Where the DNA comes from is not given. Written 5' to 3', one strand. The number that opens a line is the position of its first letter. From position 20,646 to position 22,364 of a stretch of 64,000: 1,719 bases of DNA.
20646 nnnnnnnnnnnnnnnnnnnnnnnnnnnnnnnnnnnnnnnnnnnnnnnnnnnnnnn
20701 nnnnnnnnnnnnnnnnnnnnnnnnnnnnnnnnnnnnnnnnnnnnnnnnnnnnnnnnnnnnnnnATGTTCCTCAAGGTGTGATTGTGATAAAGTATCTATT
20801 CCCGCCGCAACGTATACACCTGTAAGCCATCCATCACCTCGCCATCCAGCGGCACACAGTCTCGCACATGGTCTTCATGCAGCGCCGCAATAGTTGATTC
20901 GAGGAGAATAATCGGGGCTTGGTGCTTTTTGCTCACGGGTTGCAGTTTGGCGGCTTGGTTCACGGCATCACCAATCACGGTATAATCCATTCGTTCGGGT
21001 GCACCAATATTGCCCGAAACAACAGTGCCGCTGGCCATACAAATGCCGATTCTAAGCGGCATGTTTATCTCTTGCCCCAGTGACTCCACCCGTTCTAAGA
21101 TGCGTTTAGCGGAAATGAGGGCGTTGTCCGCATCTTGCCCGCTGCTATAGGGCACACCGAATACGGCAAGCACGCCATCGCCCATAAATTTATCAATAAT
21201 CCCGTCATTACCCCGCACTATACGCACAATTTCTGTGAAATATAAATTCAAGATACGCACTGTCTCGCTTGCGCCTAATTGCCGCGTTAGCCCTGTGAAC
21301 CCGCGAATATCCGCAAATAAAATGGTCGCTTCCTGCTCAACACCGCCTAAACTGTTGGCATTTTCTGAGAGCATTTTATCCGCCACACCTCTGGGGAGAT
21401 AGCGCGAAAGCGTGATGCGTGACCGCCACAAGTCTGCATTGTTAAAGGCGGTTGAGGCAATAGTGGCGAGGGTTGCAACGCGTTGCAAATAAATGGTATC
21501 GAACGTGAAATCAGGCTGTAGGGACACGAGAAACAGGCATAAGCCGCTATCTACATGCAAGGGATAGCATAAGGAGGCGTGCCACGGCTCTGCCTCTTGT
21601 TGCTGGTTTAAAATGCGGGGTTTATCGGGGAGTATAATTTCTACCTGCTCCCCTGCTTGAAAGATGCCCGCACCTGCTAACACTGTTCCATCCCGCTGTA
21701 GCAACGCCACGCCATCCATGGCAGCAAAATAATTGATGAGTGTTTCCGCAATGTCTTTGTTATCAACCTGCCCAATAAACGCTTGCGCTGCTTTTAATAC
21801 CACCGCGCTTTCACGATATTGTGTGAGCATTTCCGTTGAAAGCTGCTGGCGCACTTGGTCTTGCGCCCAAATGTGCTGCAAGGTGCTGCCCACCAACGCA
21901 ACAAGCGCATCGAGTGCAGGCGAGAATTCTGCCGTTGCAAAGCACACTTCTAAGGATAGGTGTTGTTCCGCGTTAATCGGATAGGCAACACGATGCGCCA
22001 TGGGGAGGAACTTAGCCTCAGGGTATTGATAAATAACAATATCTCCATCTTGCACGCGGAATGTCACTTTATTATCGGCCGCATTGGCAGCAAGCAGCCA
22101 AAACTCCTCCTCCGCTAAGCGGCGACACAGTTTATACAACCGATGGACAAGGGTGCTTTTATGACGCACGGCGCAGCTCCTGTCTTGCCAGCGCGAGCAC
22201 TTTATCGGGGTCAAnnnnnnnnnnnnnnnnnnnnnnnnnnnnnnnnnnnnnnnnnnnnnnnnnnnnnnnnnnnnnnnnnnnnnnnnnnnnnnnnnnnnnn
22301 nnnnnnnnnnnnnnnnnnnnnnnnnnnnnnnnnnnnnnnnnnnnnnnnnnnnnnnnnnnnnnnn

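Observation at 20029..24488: Four-gene operon: sensor kinase, lone receiver, GAF-type class III nucleotide cyclase, unknown 244-aa protein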

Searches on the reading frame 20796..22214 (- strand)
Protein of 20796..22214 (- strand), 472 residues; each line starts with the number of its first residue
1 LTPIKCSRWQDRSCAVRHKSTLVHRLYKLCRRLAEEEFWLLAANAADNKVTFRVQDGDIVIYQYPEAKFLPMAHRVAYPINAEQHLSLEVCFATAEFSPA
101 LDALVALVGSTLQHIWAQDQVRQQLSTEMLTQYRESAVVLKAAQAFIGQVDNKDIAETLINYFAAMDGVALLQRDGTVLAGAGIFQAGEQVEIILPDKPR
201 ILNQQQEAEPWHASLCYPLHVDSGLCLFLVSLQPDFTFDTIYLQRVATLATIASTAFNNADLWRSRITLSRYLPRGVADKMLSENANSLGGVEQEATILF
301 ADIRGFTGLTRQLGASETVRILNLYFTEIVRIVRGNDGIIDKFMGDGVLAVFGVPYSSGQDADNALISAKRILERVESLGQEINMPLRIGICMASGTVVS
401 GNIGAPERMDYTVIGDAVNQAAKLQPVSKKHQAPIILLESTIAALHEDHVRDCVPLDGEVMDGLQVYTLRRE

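Call 3: search_protein_families(library=pfam, proteins=[window:20796-22214:-], max_evalue=0.01)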
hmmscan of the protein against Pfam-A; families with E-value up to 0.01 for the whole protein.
window:20796-22214:- (472 aa): 1 family
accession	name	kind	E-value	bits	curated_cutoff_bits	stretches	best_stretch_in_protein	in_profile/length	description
PF00211.25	Guanylate_cyc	-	2.7e-16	60.1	21.9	1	294-447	7-157/183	Adenylate and Guanylate cyclase catalytic domain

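Call 4: search_protein_families(library=ncbifam, proteins=[window:20796-22214:-], max_evalue=0.01)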
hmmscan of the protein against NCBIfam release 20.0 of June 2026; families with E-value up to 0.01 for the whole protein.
window:20796-22214:- (472 aa): 0 families

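Call 10: find_homologous_proteins(query=window:20796-22214:-)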
Query window:20796-22214:- (472 aa): 1394 proteins with E <= 0.001 among 8000 candidates; the best 120 are listed.
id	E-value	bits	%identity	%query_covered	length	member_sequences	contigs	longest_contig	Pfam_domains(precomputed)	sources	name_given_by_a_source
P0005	3.8e-281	950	94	96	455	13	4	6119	PF00211.26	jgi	jgi:class 3 adenylate cyclase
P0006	1.2e-238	810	81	96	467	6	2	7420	PF00211.26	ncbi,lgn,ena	-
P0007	4.8e-238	808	81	96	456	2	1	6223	PF00211.26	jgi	jgi:class 3 adenylate cyclase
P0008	3.5e-91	324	41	94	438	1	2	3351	PF00211.26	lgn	-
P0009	3.4e-90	321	42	93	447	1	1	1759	PF00211.26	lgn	-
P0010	2.3e-88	315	46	79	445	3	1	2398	PF00211.26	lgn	-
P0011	7.0e-80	287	45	71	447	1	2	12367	PF00211.26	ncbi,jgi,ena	jgi:class 3 adenylate cyclase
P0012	4.9e-46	175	46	39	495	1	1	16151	PF13426.14,PF13185.13,PF01590.33,PF08448.17,PF13492.13,PF00211.26,PF00989.32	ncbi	ncbi:MAG: adenylate/guanylate cyclase domain-containing protein, partial [Pseudomonadota bacterium]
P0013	2.7e-44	170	47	39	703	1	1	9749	PF13185.13,PF01590.33,PF13492.13,PF00211.26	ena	-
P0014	5.2e-44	169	47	38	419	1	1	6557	PF13426.14,PF08448.17,PF00211.26,PF00989.32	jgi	jgi:adenylate cyclase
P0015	5.2e-44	169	46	39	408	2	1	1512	PF13426.14,PF00211.26,PF00989.32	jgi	jgi:adenylate cyclase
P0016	1.8e-42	164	46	39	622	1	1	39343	PF13426.14,PF13185.13,PF01590.33,PF13492.13,PF00211.26,PF00989.32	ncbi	-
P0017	2.6e-42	163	48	39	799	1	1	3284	PF13426.14,PF13185.13,PF01590.33,PF08448.17,PF13492.13,PF00211.26,PF00989.32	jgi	jgi:adenylate cyclase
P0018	3.7e-42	163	48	39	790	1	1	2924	PF13426.14,PF13185.13,PF01590.33,PF08448.17,PF13492.13,PF00211.26,PF00989.32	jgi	jgi:adenylate cyclase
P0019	1.0e-41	161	46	40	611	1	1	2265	PF13185.13,PF01590.33,PF13492.13,PF00211.26,PF11849.15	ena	-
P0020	1.3e-41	161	46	39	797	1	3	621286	PF13426.14,PF13185.13,PF01590.33,PF08448.17,PF13492.13,PF00211.26,PF00989.32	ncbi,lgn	-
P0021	1.3e-41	161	43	39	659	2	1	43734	PF13426.14,PF13188.14,PF13185.13,PF08448.17,PF00211.26,PF00989.32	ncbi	-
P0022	1.7e-41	160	46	40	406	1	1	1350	PF00211.26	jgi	jgi:adenylate cyclase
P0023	2.8e-41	160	46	40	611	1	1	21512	PF13426.14,PF13185.13,PF01590.33,PF13492.13,PF00211.26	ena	-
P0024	3.4e-41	159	46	40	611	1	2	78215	PF13185.13,PF01590.33,PF13492.13,PF00211.26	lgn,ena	-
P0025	3.8e-41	159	46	40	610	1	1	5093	PF13185.13,PF01590.33,PF13492.13,PF00211.26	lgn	-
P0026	3.9e-41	159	46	39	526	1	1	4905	PF13426.14,PF13185.13,PF01590.33,PF08448.17,PF13492.13,PF00211.26,PF00989.32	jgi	-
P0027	4.7e-41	159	45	39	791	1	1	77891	PF13426.14,PF13185.13,PF01590.33,PF08448.17,PF13492.13,PF00211.26,PF00989.32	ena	-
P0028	1.3e-40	158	45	39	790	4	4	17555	PF13426.14,PF13185.13,PF01590.33,PF08448.17,PF13492.13,PF00211.26,PF00989.32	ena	-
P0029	1.8e-40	157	43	42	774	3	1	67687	PF13426.14,PF13185.13,PF01590.33,PF08448.17,PF13492.13,PF00211.26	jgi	jgi:adenylate cyclase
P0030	6.8e-40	155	45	39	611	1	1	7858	PF13426.14,PF13185.13,PF01590.33,PF08448.17,PF13492.13,PF00211.26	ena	-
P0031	7.9e-40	155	41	45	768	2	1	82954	PF13426.14,PF13185.13,PF01590.33,PF13492.13,PF00211.26,PF00989.32,PF07719.24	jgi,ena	-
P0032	1.1e-39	155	44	39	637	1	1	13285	PF13188.14,PF13185.13,PF01590.33,PF08448.17,PF13492.13,PF00211.26,PF00989.32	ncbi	-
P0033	1.2e-39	154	44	40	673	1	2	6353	PF13185.13,PF01590.33,PF08448.17,PF13492.13,PF00211.26,PF00989.32,PF11849.15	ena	-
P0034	1.3e-39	154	44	39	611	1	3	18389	PF13596.13,PF13426.14,PF13185.13,PF12860.14,PF01590.33,PF08448.17,PF13492.13,PF00211.26,PF00989.32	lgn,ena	-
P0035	1.5e-39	154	45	39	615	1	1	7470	PF13426.14,PF13185.13,PF01590.33,PF13492.13,PF00211.26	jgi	jgi:adenylate cyclase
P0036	2.4e-39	153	43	39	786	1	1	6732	PF13426.14,PF13185.13,PF01590.33,PF08448.17,PF13492.13,PF00211.26,PF00989.32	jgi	-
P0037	3.9e-39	153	43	39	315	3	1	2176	PF00211.26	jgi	jgi:adenylate cyclase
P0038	8.4e-39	152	47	36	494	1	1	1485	PF13426.14,PF13185.13,PF01590.33,PF08448.17,PF13492.13,PF00211.26,PF00989.32,PF11849.15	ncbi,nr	ncbi:MAG: GAF domain-containing protein, partial [Nitrospira sp.]|nr:GAF domain-containing protein [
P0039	9.3e-39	151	40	42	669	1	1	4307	PF13426.14,PF13188.14,PF13185.13,PF01590.33,PF08448.17,PF13492.13,PF00211.26,PF00989.32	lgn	-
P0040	2.1e-38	150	40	47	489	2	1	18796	PF05226.17,PF00211.26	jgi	jgi:adenylate cyclase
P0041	2.7e-38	150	33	70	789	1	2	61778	PF13426.14,PF13185.13,PF01590.33,PF08448.17,PF13492.13,PF00211.26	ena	-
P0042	2.7e-38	150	44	38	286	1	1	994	PF00211.26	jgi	jgi:adenylate cyclase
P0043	4.0e-38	149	42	39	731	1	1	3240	PF13426.14,PF13185.13,PF24820.2,PF01590.33,PF08448.17,PF13492.13,PF00211.26,PF00989.32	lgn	-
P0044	4.1e-38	149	41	39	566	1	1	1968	PF13426.14,PF13185.13,PF01590.33,PF08448.17,PF13492.13,PF00211.26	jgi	jgi:adenylate cyclase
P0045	8.1e-38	148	44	38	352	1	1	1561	PF00211.26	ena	-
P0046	9.4e-38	148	42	44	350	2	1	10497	PF00211.26,PF00072.31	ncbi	-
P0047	1.0e-37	148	42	39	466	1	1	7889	PF00211.26,PF00989.32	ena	-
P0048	2.4e-37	147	40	42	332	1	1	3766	PF00211.26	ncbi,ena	-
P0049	2.8e-37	147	42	42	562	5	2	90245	PF00211.26,PF00072.31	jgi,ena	-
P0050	3.8e-37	146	44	40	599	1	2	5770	PF13185.13,PF01590.33,PF13492.13,PF00211.26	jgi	jgi:adenylate cyclase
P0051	4.0e-37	146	46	38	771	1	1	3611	PF15714.12,PF13185.13,PF01590.33,PF08448.17,PF13492.13,PF00211.26,PF00989.32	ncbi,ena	-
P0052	4.3e-37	146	45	40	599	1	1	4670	PF13185.13,PF01590.33,PF08448.17,PF00211.26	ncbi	-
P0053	5.0e-37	146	39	44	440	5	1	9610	PF13426.14,PF00211.26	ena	-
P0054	9.2e-37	145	31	72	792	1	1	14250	PF13426.14,PF13185.13,PF01590.33,PF08448.17,PF13492.13,PF00211.26,PF00989.32,PF11849.15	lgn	-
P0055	1.1e-36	145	42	44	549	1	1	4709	PF00672.31,PF08448.17,PF00211.26,PF00989.32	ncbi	-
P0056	1.5e-36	144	40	43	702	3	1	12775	PF13185.13,PF01590.33,PF13492.13,PF00211.26,PF00989.32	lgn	-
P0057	1.8e-36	144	47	34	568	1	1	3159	PF00672.31,PF14827.13,PF05228.20,PF00211.26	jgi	-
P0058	2.0e-36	144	42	38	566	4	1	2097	PF13426.14,PF13188.14,PF13185.13,PF12860.14,PF01590.33,PF08448.17,PF13492.13,PF00211.26,PF00989.32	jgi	jgi:adenylate cyclase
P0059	2.0e-36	144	44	38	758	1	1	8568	PF13426.14,PF13185.13,PF01590.33,PF08448.17,PF13492.13,PF00211.26,PF00989.32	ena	-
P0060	2.0e-36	144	41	38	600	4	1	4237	PF00672.31,PF00211.26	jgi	-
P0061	2.1e-36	144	44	38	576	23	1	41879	PF00211.26,PF00072.31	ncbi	ncbi:MAG: response regulator [Pannonibacter sp.]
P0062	4.0e-36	143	43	36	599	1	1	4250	PF00672.31,PF00211.26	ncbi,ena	-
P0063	5.3e-36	142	43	39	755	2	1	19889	PF13426.14,PF13185.13,PF01590.33,PF08448.17,PF13492.13,PF00211.26,PF00989.32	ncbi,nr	ncbi:MAG: GAF domain-containing protein [Desulfobacterales bacterium]|nr:GAF domain-containing prote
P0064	7.2e-36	142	45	35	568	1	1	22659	PF08448.17,PF00211.26,PF00072.31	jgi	jgi:adenylate cyclase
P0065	1.3e-35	141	45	39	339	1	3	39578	PF00211.26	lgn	-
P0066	1.5e-35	141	41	38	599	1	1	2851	PF00672.31,PF00211.26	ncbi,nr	ncbi:MAG: adenylate/guanylate cyclase domain-containing protein [Deltaproteobacteria bacterium]|nr:a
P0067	1.6e-35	141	40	37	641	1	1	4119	PF00672.31,PF14827.13,PF00211.26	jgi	-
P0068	2.0e-35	140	52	33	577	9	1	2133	PF13185.13,PF01590.33,PF08448.17,PF13492.13,PF00211.26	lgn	-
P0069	2.4e-35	140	42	38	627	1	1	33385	PF07238.20,PF13426.14,PF13188.14,PF13185.13,PF01590.33,PF08448.17,PF13492.13,PF00211.26,PF00989.32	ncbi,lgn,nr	ncbi:MAG: PAS domain S-box protein [Acidobacteriia bacterium]|nr:PAS domain S-box protein [Terriglob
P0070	2.6e-35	140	42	38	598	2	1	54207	PF00672.31,PF00211.26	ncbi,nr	ncbi:MAG: adenylate/guanylate cyclase domain-containing protein [Spirochaetales bacterium]|nr:adenyl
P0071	3.5e-35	140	52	33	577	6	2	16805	PF13185.13,PF01590.33,PF08448.17,PF13492.13,PF00211.26,PF00989.32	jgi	jgi:adenylate cyclase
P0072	3.9e-35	139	41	39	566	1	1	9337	PF00211.26,PF00072.31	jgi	jgi:class 3 adenylate cyclase/ActR/RegA family two-component response regulator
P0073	4.0e-35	139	40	50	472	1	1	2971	PF13185.13,PF01590.33,PF13492.13,PF00211.26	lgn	-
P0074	6.6e-35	139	38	44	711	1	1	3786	PF13426.14,PF13185.13,PF01590.33,PF08448.17,PF13492.13,PF00211.26,PF00989.32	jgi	-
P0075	8.2e-35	138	42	38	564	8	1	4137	PF00211.26,PF00072.31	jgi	jgi:class 3 adenylate cyclase/ActR/RegA family two-component response regulator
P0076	9.0e-35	138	39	42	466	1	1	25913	PF00211.26,PF00989.32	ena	-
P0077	1.1e-34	138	37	43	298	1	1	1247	PF00211.26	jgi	-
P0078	1.1e-34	138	40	38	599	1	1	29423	PF00672.31,PF00211.26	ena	-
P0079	1.2e-34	138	41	38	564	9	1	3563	PF00211.26,PF00072.31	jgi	-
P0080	1.4e-34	138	40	38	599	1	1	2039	PF00672.31,PF00211.26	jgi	-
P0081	1.4e-34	138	41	44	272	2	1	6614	PF00211.26,PF11849.15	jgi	jgi:adenylate cyclase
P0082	1.5e-34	137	42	40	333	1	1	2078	PF00211.26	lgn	-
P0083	2.0e-34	137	49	33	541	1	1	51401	PF13185.13,PF01590.33,PF13492.13,PF00211.26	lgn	-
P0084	2.3e-34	137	49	33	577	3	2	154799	PF13185.13,PF01590.33,PF08448.17,PF13492.13,PF00211.26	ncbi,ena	-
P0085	3.1e-34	136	44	37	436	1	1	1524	PF00211.26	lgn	-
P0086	4.0e-34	136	40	38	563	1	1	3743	PF00211.26,PF00072.31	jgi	-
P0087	4.0e-34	136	40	38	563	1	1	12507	PF00211.26,PF00072.31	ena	-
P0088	4.0e-34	136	40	38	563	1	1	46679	PF00211.26,PF00072.31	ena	-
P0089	4.0e-34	136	40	38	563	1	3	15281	PF00211.26,PF00072.31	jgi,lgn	-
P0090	4.0e-34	136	40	38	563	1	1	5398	PF00211.26,PF00072.31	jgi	-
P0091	4.0e-34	136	40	38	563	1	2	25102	PF00211.26,PF00072.31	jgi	-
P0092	4.1e-34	136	40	38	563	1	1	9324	PF00211.26,PF00072.31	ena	-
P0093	4.8e-34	136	39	38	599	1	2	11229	PF00672.31,PF00211.26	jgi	-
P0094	4.8e-34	136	40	38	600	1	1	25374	PF00672.31,PF00211.26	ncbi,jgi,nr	ncbi:MAG: adenylate/guanylate cyclase domain-containing protein [Spirochaetaceae bacterium]|jgi:clas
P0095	4.9e-34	136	44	33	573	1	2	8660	PF00672.31,PF14827.13,PF00211.26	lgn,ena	-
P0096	6.2e-34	135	41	37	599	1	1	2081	PF00672.31,PF00211.26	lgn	-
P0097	7.9e-34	135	40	40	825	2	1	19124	PF13185.13,PF01590.33,PF13492.13,PF00211.26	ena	-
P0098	9.8e-34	135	40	37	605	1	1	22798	PF00672.31,PF00211.26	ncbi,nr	ncbi:MAG: adenylate/guanylate cyclase domain-containing protein [Spirochaetaceae bacterium]|nr:adeny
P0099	1.5e-33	134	45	38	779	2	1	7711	PF13185.13,PF01590.33,PF13492.13,PF00211.26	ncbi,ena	-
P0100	1.6e-33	134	40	39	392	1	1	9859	PF00211.26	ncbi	ncbi:MAG: adenylate/guanylate cyclase domain-containing protein, partial [Planctomycetota bacterium]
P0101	1.8e-33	134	43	37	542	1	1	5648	PF13185.13,PF00498.32,PF01590.33,PF16697.11,PF13492.13,PF00211.26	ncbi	ncbi:MAG: adenylate/guanylate cyclase domain-containing protein [Terriglobales bacterium]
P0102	1.9e-33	134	34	50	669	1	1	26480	PF05226.17,PF00211.26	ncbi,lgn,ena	-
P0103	2.0e-33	134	40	38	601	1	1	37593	PF00672.31,PF00211.26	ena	-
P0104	2.0e-33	134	46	35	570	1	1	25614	PF13185.13,PF00498.32,PF01590.33,PF16697.11,PF13492.13,PF00211.26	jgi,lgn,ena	-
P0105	2.1e-33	134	39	39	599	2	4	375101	PF00672.31,PF00211.26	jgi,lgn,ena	-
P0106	2.9e-33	133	39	43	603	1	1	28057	PF00672.31,PF00211.26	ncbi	-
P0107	3.6e-33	133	40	38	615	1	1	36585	PF00672.31,PF00211.26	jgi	-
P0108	5.2e-33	132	40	37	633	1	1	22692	PF00672.31,PF00211.26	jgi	jgi:class 3 adenylate cyclase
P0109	5.9e-33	132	38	45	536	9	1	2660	PF13185.13,PF00498.32,PF01590.33,PF16697.11,PF13492.13,PF00211.26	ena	-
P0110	6.2e-33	132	46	34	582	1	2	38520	PF13426.14,PF13185.13,PF01590.33,PF08448.17,PF13492.13,PF00211.26,PF00989.32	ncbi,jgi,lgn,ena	jgi:adenylate cyclase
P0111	6.3e-33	132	38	50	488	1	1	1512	PF13185.13,PF01590.33,PF13492.13,PF00211.26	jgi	jgi:adenylate cyclase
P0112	6.7e-33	132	36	49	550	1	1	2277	PF13185.13,PF00498.32,PF01590.33,PF16697.11,PF13492.13,PF00211.26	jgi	jgi:adenylate cyclase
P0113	7.1e-33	132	37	44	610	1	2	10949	PF05226.17,PF00211.26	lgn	-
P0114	7.2e-33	132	39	38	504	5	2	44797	PF00672.31,PF00211.26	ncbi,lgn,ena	-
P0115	9.2e-33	132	41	36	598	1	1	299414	PF00672.31,PF00211.26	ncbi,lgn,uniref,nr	ncbi:adenylate/guanylate cyclase domain-containing protein [Spirochaeta isovalerica]|uniref:Class 3 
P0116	1.0e-32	131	43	38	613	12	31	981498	PF05226.17,PF00211.26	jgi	jgi:adenylate cyclase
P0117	1.3e-32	131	39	42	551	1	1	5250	PF00672.31,PF17201.11,PF08269.18,PF00211.26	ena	-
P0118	1.3e-32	131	39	42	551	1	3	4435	PF00672.31,PF17201.11,PF08269.18,PF00211.26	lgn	-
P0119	1.5e-32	131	38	44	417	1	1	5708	PF00211.26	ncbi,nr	ncbi:MAG: adenylate/guanylate cyclase domain-containing protein [bacterium]|nr:adenylate/guanylate c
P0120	1.6e-32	131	37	43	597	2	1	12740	PF00672.31,PF00211.26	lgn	-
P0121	1.7e-32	131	44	32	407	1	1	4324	PF05226.17,PF00211.26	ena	-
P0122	1.9e-32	131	32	66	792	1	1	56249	PF13426.14,PF13185.13,PF01590.33,PF08448.17,PF13492.13,PF00211.26,PF00989.32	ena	-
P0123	2.2e-32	130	39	40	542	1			PF13185.13,PF00498.32,PF01590.33,PF16697.11,PF13492.13,PF00211.26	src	-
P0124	2.5e-32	130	38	47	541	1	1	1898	PF13185.13,PF00498.32,PF01590.33,PF16697.11,PF13492.13,PF00211.26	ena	-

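Call 12: find_encoding_contigs(protein=P0006, flank=10000, max_places=4)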
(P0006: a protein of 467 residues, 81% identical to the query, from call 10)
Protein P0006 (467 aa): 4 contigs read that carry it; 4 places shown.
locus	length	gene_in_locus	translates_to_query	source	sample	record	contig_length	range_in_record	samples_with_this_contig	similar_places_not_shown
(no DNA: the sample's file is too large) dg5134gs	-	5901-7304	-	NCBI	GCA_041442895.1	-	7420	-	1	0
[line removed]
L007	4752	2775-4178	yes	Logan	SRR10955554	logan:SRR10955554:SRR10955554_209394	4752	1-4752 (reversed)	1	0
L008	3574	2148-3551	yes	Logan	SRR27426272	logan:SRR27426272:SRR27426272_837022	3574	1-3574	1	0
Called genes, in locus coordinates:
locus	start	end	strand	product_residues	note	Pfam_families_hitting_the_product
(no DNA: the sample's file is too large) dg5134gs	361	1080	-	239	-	PF02104:SURF1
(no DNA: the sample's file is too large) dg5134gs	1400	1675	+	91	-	PF00216:Bac_DNA_binding, PF18291:HU-HIG (weak)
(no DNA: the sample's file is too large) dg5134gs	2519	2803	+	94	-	-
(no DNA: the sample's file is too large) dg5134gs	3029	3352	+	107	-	PF13453:Zn_ribbon_TFIIB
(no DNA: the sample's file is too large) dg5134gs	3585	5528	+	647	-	PF00512:HisKA, PF02518:HATPase_c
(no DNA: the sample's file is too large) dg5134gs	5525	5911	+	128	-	PF00072:Response_reg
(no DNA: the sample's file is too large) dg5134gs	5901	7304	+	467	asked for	PF00211:Guanylate_cyc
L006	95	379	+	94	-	-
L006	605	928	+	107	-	PF13453:Zn_ribbon_TFIIB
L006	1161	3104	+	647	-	PF00512:HisKA, PF02518:HATPase_c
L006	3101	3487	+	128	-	PF00072:Response_reg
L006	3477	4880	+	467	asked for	PF00211:Guanylate_cyc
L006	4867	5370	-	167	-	PF06347:SH3_4, PF08239:SH3_3 (weak), PF06347:SH3_4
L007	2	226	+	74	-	?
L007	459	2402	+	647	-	PF00512:HisKA, PF02518:HATPase_c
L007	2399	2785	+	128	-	PF00072:Response_reg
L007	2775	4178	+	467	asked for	PF00211:Guanylate_cyc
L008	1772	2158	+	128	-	PF00072:Response_reg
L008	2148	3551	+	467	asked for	PF00211:Guanylate_cyc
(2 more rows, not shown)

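Call 13: find_encoding_contigs(protein=P0011, flank=10000, max_places=4)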
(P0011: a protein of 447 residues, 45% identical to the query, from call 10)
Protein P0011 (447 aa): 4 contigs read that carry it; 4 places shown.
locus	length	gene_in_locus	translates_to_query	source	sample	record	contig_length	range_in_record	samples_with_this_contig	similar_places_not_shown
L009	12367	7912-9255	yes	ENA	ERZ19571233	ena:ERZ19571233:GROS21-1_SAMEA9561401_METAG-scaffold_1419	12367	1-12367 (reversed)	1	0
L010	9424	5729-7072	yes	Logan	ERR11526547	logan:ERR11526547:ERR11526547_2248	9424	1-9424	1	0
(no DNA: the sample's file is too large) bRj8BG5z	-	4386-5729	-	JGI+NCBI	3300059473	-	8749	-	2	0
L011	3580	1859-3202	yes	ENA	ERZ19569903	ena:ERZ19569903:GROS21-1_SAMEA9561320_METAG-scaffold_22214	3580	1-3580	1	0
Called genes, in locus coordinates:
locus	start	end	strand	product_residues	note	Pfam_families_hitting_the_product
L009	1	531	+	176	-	?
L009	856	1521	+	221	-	PF01812:5-FTHF_cyc-lig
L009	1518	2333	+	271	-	PF00149:Metallophos (weak), PF13277:YmdB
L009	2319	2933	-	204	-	-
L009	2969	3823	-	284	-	PF02219:MTHFR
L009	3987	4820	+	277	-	PF04333:MlaA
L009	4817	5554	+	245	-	PF05494:MlaC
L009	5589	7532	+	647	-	PF00512:HisKA, PF02518:HATPase_c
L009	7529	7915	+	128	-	PF00072:Response_reg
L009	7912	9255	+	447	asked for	PF00211:Guanylate_cyc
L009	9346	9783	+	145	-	PF01575:MaoC_dehydratas, PF13452:FAS1_DH_region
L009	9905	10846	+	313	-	PF06574:FAD_syn, PF01687:Flavokinase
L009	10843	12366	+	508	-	?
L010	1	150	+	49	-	?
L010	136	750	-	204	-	-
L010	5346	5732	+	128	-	PF00072:Response_reg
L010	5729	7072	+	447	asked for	PF00211:Guanylate_cyc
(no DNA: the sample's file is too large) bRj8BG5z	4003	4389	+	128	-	PF00072:Response_reg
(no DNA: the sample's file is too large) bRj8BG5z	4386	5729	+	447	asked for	PF00211:Guanylate_cyc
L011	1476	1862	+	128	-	PF00072:Response_reg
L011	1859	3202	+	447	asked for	PF00211:Guanylate_cyc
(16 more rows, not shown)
